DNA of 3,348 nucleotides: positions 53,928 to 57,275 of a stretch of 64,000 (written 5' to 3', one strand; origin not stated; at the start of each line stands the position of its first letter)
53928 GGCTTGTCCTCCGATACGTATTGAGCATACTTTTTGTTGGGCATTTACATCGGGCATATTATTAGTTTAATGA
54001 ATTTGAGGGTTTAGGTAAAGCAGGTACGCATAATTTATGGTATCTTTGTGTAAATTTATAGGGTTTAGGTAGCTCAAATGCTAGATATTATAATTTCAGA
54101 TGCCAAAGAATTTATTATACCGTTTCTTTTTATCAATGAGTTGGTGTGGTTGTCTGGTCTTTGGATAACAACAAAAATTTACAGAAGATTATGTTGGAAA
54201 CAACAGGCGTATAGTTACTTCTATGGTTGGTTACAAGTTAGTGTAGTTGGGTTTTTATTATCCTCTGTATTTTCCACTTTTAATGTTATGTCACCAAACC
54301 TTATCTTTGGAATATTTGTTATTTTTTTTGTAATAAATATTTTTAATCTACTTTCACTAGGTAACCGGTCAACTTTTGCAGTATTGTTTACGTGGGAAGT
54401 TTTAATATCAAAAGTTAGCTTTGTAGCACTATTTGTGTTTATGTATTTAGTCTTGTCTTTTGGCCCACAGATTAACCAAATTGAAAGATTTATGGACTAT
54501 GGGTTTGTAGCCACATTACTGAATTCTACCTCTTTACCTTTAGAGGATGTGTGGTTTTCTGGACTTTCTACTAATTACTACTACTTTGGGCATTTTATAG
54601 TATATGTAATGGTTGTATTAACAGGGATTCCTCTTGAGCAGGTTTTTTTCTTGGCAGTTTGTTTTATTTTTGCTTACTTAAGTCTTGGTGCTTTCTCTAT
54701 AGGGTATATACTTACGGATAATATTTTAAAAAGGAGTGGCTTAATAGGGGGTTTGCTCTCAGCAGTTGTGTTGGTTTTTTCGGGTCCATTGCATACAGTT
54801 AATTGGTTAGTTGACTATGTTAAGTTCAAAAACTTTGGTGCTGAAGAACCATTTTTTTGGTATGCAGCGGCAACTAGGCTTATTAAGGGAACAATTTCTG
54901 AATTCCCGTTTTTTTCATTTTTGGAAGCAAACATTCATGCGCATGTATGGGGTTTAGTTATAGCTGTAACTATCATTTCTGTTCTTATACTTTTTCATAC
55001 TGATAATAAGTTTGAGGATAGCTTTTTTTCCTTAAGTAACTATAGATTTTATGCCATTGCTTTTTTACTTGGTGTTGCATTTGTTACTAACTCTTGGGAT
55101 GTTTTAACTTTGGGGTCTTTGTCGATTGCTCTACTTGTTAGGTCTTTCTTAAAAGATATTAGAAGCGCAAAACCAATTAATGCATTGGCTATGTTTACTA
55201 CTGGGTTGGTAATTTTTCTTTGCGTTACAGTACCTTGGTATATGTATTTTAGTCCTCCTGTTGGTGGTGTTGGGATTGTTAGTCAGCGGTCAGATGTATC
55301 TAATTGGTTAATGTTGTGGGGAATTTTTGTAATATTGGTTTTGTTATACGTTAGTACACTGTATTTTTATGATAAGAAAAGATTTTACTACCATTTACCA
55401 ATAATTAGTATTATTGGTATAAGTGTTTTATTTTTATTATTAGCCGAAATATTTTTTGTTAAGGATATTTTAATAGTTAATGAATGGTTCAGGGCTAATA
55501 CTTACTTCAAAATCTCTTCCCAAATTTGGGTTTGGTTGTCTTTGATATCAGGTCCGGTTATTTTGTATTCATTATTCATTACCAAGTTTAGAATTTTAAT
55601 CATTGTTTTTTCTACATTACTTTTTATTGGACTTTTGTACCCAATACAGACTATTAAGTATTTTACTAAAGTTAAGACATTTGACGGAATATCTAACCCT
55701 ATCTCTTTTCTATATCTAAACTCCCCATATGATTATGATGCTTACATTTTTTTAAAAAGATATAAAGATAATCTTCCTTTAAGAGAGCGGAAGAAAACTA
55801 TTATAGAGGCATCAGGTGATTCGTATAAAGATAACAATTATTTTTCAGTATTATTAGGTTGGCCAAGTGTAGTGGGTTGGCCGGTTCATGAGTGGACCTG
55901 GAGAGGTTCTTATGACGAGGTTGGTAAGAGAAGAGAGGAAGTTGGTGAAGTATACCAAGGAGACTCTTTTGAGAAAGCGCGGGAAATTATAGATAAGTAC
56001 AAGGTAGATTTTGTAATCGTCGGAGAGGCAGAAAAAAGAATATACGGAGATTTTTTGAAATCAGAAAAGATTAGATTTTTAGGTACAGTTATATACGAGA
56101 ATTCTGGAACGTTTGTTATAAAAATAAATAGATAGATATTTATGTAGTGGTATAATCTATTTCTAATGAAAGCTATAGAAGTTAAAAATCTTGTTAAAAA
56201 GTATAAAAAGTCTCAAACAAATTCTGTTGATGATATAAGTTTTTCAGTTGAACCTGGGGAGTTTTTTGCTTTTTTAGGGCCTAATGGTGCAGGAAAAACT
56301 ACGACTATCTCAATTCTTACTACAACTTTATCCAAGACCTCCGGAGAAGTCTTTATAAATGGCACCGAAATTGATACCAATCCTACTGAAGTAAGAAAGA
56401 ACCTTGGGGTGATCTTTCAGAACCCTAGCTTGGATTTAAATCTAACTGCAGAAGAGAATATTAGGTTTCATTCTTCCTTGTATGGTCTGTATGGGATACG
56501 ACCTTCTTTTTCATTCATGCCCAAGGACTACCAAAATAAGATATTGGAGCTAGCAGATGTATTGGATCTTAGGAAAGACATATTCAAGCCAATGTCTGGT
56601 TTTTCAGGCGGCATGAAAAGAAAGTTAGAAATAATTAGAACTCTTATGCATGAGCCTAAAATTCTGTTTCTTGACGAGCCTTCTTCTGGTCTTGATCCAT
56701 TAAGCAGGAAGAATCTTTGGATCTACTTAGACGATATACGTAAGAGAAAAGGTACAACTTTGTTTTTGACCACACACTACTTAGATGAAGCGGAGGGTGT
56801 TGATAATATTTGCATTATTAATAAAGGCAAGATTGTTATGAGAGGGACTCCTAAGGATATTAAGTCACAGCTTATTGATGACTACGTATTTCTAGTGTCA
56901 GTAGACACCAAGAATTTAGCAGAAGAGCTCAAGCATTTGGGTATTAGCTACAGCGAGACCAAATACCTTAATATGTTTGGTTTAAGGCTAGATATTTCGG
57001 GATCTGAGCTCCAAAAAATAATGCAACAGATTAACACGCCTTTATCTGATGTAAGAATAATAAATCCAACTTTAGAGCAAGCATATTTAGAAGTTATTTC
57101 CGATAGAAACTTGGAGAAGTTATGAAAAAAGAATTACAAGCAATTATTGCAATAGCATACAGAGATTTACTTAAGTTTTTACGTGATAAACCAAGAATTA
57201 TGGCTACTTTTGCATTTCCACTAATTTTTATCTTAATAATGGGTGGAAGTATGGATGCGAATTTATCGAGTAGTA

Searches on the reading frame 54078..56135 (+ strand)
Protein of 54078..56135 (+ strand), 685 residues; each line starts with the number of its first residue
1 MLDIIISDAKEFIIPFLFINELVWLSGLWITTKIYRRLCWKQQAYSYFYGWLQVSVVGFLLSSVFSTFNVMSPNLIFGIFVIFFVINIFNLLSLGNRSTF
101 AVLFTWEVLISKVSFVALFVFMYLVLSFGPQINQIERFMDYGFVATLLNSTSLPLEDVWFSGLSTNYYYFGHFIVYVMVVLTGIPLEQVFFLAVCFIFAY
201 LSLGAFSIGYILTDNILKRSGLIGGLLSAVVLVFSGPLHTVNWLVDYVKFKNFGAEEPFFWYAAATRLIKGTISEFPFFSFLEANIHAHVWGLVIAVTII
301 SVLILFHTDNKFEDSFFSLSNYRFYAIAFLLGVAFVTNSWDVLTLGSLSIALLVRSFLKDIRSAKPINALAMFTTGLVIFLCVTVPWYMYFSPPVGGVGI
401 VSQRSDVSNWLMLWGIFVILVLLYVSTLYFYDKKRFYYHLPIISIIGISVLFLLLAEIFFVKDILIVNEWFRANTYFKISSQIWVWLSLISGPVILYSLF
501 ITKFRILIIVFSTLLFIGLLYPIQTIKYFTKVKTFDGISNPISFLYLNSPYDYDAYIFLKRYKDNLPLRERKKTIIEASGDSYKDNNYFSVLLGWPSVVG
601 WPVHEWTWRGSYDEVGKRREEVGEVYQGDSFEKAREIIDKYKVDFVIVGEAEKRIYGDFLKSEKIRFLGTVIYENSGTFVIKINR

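Call 64: search_protein_families(library=pfam, proteins=[window:54078-56135:+], max_evalue=0.00001)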
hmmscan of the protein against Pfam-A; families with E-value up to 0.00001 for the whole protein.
window:54078-56135:+ (685 aa): 1 family
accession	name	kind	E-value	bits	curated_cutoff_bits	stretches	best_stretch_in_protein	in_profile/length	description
PF10060.15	DUF2298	-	6.1e-68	230.4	27.8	1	71-447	15-408/488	Uncharacterized membrane protein (DUF2298)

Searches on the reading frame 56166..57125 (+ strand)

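Call 64: search_protein_families(library=pfam, proteins=[window:56166-57125:+], max_evalue=0.00001)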
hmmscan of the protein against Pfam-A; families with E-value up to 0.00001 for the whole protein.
window:56166-57125:+ (319 aa): 2 families
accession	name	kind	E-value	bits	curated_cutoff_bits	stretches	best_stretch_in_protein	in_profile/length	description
PF00005.33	ABC_tran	-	3.9e-32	112.2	25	1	22-173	2-136/137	ABC transporter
PF13304.12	AAA_21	-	8.2e-10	39.7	27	1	142-204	234-298/304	AAA domain, putative AbiEii toxin, Type IV TA system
